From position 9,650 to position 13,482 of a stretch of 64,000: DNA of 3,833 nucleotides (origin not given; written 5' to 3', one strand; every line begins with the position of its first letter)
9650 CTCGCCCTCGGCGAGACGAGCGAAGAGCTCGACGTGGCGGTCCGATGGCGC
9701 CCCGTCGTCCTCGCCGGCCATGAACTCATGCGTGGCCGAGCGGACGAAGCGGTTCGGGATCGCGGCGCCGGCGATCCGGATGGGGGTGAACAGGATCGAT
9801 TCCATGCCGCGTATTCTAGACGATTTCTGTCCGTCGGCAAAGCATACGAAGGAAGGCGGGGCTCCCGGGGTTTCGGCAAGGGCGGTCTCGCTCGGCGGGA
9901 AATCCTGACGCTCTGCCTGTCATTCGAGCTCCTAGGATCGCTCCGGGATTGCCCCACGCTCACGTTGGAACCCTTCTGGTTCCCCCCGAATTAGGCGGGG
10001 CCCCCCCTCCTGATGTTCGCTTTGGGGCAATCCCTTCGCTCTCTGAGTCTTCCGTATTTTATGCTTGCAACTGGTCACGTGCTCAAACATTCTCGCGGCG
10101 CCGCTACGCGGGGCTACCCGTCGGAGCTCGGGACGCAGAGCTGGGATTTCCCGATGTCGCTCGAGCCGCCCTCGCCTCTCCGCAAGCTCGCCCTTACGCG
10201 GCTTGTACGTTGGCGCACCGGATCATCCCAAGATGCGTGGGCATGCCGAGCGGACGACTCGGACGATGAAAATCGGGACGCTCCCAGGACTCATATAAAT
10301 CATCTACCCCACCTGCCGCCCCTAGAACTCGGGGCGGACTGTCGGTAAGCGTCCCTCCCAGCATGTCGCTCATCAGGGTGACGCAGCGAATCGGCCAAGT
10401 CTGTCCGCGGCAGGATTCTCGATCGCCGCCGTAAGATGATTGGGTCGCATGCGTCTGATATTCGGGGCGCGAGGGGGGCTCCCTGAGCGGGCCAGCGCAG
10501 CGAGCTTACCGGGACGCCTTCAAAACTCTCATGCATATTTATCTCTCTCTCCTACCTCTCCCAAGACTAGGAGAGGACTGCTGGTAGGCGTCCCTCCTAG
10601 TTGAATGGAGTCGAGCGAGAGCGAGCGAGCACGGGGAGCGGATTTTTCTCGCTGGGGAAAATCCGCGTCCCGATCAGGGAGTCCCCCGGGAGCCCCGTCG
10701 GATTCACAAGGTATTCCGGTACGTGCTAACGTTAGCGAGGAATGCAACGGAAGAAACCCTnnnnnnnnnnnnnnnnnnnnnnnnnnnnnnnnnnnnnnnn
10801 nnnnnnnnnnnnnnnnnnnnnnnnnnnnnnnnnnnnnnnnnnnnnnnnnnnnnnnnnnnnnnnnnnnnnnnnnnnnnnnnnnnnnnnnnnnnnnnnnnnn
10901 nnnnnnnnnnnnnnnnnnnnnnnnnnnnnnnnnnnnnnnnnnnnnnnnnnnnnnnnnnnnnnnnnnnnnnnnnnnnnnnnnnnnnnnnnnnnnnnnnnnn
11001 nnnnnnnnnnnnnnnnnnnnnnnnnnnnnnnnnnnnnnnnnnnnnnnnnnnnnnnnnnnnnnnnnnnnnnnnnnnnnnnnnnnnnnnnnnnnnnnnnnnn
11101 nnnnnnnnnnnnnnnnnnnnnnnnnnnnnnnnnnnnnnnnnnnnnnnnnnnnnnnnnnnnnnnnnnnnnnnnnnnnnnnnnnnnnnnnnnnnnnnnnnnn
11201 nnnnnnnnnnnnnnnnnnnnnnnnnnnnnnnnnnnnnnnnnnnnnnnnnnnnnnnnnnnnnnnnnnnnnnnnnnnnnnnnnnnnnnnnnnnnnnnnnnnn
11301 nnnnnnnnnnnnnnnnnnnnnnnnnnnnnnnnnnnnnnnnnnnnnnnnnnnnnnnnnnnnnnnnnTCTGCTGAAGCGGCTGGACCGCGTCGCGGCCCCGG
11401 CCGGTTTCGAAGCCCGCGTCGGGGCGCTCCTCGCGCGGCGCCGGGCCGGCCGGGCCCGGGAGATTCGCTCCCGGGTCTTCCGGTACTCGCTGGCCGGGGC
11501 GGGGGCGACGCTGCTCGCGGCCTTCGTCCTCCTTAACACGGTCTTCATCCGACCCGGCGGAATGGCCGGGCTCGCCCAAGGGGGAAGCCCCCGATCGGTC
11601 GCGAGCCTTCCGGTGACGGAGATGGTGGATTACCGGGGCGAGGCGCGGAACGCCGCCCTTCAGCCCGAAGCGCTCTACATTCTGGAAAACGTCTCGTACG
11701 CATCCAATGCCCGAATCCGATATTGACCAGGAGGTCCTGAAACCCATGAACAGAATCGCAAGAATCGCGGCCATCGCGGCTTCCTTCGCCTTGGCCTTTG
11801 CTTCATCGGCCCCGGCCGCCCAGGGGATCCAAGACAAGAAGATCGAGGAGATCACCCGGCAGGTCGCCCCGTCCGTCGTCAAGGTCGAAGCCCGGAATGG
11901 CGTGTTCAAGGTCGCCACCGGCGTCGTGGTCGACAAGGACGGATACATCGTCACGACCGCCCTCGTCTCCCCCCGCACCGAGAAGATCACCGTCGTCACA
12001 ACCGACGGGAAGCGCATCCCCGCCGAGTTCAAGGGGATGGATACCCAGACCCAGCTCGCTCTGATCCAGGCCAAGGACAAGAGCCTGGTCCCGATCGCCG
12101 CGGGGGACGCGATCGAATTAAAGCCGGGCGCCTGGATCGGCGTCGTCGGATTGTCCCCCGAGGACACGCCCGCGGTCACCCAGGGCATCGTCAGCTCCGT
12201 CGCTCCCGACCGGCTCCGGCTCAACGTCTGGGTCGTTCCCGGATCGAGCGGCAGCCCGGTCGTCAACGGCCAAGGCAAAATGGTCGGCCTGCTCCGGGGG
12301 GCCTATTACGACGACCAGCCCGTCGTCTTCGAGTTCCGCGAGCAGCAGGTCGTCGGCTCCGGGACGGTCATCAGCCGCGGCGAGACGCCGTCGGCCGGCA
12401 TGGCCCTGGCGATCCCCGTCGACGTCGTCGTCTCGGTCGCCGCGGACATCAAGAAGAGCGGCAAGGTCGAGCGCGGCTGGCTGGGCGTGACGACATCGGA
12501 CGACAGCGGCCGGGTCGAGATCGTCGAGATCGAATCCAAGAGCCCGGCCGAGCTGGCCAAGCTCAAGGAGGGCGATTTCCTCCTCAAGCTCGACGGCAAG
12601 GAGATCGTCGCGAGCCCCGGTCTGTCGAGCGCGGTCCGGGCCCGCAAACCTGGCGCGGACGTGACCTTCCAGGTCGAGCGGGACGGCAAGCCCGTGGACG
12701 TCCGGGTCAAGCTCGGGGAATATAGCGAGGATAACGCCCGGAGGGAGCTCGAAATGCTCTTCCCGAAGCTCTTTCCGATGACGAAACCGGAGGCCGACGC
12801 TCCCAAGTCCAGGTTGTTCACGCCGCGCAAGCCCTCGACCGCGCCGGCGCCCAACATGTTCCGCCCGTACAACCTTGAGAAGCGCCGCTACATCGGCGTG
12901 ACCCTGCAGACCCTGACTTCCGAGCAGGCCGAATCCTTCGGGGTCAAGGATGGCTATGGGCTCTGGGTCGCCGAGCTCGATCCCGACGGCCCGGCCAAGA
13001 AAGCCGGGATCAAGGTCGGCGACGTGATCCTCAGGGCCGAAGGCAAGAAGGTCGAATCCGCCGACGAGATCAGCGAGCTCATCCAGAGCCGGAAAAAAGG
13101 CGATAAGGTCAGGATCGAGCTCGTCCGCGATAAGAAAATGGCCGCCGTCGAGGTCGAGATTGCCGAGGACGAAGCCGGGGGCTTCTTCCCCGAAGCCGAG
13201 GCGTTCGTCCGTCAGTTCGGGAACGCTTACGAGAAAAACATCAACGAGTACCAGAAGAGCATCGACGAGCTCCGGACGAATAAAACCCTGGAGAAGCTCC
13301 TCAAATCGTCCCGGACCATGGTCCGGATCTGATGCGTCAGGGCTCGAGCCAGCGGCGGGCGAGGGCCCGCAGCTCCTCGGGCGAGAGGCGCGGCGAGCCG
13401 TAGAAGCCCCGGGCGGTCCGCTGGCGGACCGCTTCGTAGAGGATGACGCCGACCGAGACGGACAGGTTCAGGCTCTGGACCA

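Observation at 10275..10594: Three copies of an ~82-nt hairpin-closed unit with fully compensatory stem changes: candidate new structured RNA or ssDNA element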

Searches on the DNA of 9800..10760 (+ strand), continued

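Call 69: search_with_rna_model(model_id=R2, sources=[window, L001, L002, L004, L005, L006, L007, L008, L009, L010, L011, L012, L013, L016, L097, L098, L099, L017, L018, L019, L020, L021, L022, L023, L024, L025, L026, L027, L028, L029, L030, L031, L032, L033, L034, L035, L036, L037, L038, L039, L040, L041, L042, L043, L044, L045, L046, L047, L048, L049, L050, L051, L052, L053, L054, L055, L056, L057, L058, L059, L060, L061, L062, L063, L064, L065, L066, L067, L068, L069, L070, L071, L072, L073, L074, L075, L076, L077, L078, L079, L080, L081, L082, L083, L084, L085, L092], max_evalue=1)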
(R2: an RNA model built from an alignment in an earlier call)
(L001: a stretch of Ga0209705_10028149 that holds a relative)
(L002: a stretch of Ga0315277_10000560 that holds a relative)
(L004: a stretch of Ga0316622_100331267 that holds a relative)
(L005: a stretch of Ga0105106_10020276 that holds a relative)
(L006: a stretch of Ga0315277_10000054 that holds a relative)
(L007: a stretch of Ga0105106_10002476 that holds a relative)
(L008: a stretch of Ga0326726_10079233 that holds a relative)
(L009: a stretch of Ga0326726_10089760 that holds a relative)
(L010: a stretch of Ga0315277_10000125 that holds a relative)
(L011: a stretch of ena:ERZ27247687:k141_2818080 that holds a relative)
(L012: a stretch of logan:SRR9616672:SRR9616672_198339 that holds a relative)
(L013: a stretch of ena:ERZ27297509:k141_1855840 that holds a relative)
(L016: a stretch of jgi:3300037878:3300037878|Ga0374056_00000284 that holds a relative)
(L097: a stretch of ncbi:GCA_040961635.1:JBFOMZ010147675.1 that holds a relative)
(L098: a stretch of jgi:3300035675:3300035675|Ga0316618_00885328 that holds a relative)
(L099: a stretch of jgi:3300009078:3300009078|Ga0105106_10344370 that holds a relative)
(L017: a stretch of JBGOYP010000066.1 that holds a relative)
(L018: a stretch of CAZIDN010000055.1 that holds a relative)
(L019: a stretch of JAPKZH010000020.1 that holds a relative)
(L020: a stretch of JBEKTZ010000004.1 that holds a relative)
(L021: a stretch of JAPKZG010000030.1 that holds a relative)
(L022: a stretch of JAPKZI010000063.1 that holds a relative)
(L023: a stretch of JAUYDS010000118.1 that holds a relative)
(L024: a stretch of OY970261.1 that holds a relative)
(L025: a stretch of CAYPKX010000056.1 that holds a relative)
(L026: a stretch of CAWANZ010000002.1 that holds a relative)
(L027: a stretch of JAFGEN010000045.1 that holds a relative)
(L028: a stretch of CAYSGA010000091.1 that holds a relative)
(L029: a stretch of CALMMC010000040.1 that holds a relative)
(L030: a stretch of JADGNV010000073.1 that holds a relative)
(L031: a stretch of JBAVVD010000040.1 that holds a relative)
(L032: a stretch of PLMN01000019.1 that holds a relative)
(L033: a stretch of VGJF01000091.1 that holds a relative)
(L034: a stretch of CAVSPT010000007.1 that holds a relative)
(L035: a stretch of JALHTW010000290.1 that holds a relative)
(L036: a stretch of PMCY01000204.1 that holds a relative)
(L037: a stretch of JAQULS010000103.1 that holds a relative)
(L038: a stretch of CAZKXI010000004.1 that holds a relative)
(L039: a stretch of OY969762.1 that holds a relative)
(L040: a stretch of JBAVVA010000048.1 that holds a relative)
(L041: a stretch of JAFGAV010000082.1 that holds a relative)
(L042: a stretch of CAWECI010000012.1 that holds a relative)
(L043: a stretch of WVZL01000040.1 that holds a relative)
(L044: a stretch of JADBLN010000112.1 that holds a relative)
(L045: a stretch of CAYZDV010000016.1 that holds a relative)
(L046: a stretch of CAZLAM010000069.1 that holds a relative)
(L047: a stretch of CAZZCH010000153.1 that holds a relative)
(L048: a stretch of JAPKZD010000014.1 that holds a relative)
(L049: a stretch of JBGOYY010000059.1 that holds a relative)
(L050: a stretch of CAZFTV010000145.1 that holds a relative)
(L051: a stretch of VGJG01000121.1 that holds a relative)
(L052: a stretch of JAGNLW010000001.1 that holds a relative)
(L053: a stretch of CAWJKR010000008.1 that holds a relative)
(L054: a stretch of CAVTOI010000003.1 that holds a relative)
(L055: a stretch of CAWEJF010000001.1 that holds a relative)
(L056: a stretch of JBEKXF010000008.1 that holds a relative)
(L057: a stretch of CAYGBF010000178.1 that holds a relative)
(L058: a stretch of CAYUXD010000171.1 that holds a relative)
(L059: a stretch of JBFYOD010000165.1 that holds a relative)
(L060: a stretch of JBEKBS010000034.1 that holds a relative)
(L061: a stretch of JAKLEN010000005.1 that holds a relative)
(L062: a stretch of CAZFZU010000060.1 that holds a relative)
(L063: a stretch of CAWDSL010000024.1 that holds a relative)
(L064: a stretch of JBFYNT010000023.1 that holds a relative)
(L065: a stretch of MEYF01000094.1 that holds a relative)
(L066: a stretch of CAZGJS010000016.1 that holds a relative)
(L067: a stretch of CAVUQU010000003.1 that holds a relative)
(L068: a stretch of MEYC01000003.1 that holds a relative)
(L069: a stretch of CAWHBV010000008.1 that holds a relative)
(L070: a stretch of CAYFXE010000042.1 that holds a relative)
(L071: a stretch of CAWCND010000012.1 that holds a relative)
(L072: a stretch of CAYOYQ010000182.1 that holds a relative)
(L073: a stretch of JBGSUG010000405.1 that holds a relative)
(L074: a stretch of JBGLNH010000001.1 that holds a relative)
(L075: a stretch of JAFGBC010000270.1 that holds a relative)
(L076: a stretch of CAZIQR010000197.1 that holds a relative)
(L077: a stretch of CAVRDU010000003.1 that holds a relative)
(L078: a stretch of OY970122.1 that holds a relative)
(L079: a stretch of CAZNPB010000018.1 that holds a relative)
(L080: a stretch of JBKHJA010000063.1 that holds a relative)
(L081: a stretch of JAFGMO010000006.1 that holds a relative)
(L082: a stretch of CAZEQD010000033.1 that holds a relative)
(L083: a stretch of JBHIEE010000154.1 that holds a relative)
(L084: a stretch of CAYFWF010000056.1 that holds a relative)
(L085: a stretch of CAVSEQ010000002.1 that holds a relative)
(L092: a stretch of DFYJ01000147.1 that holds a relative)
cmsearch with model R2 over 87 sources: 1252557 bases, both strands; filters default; matches with E-value up to 1: 18.
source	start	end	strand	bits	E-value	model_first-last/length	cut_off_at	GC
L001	1744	1832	-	106.3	1.6e-21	1-89/89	no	0.57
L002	1347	1435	+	101.3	2.4e-20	1-89/89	no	0.67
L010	4179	4268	+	98.6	1.1e-19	1-89/89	no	0.52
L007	11326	11415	-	97.6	1.9e-19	1-89/89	no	0.6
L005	1069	1159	+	96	4.3e-19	1-89/89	no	0.55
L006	4398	4486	-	96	4.5e-19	1-89/89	no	0.55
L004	1484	1571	-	95.7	5.2e-19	1-89/89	no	0.57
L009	2124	2212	+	95.4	6.1e-19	1-89/89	no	0.53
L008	2705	2793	+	95.2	7e-19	1-89/89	no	0.6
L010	4304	4392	+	92.6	2.8e-18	1-89/89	no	0.6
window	10509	10597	+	92.5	2.9e-18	1-89/89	no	0.54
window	10273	10358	+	89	2e-17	1-89/89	no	0.62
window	53538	53625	-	83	5.3e-16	1-89/89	no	0.55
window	53650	53731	+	54.8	2.5e-09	1-89/89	no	0.59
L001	1618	1698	-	54.7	2.7e-09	1-89/89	no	0.58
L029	9481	9562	-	24.5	0.038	1-89/89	no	0.71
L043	9034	9121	-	21.8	0.17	1-89/89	no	0.48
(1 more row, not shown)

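Call 76: search_with_rna_model(model_id=R2, sources=[L152, L153, L154, L155], max_evalue=0.1, show_alignments=3)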
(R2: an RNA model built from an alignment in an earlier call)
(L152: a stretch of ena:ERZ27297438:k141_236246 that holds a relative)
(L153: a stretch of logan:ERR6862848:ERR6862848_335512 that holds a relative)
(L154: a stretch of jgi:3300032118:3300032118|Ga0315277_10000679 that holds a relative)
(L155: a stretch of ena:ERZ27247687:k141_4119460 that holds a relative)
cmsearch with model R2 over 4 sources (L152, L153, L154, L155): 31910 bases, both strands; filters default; matches with E-value up to 0.1: 5.
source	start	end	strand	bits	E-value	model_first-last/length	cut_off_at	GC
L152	3679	3766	+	84.1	7.6e-18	1-89/89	no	0.53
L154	9179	9254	-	64.6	3.1e-13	14-89/89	5'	0.5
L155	9179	9254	-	64.6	3.1e-13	14-89/89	5'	0.5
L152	3832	3913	+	44.9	1.4e-08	1-89/89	no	0.57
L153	1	54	+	21.2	0.006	28-89/89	5'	0.61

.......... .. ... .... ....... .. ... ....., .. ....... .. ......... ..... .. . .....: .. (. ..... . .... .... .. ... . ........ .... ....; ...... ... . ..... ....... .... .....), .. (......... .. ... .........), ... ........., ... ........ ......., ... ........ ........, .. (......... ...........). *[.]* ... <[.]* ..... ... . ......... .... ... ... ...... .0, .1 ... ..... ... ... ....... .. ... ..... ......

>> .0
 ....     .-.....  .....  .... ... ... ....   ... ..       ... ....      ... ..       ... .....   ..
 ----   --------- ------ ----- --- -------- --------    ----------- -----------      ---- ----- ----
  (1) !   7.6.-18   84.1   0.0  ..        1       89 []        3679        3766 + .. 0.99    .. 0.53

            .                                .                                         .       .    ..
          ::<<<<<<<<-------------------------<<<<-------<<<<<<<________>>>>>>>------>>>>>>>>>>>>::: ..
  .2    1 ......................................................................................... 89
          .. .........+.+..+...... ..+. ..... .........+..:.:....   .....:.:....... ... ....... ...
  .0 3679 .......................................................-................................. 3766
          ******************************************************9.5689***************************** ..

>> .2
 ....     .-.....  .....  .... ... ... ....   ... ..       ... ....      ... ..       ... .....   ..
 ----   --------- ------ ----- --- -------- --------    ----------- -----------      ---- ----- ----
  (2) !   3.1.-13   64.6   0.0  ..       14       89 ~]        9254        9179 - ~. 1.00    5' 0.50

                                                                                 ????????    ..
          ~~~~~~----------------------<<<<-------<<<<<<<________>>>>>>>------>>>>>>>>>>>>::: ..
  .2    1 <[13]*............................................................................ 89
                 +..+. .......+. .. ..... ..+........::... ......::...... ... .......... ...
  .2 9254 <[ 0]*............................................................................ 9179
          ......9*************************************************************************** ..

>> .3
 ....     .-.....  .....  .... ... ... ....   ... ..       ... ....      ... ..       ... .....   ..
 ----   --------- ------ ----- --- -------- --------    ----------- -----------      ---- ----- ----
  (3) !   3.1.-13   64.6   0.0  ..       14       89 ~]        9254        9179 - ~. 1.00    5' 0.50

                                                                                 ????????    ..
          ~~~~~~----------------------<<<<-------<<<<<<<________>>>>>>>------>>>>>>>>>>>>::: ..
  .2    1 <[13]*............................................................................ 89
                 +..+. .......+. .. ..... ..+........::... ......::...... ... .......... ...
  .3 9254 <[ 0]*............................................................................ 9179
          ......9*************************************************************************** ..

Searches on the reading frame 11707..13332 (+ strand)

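Call 15: search_protein_families(library=pfam, proteins=[window:11707-13332:+])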
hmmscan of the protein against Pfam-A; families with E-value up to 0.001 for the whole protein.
window:11707-13332:+ (541 aa): 5 families
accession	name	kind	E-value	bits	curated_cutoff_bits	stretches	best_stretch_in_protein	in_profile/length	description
PF13180.12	PDZ_2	-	1.2e-34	118.9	27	2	258-336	2-80/80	PDZ domain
PF13365.12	Trypsin_2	-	1.1e-21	78.5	27.6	1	70-195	1-144/144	Trypsin-like peptidase domain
PF17820.7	PDZ_6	-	7.6e-18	64.5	27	1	421-474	2-54/54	PDZ domain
PF00595.29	PDZ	-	7.4e-16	58.7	23.2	2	392-471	8-79/81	PDZ domain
PF14685.13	PDZ_Tricorn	-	1.8e-05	25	25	0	428-479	31-84/88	Tricorn protease PDZ domain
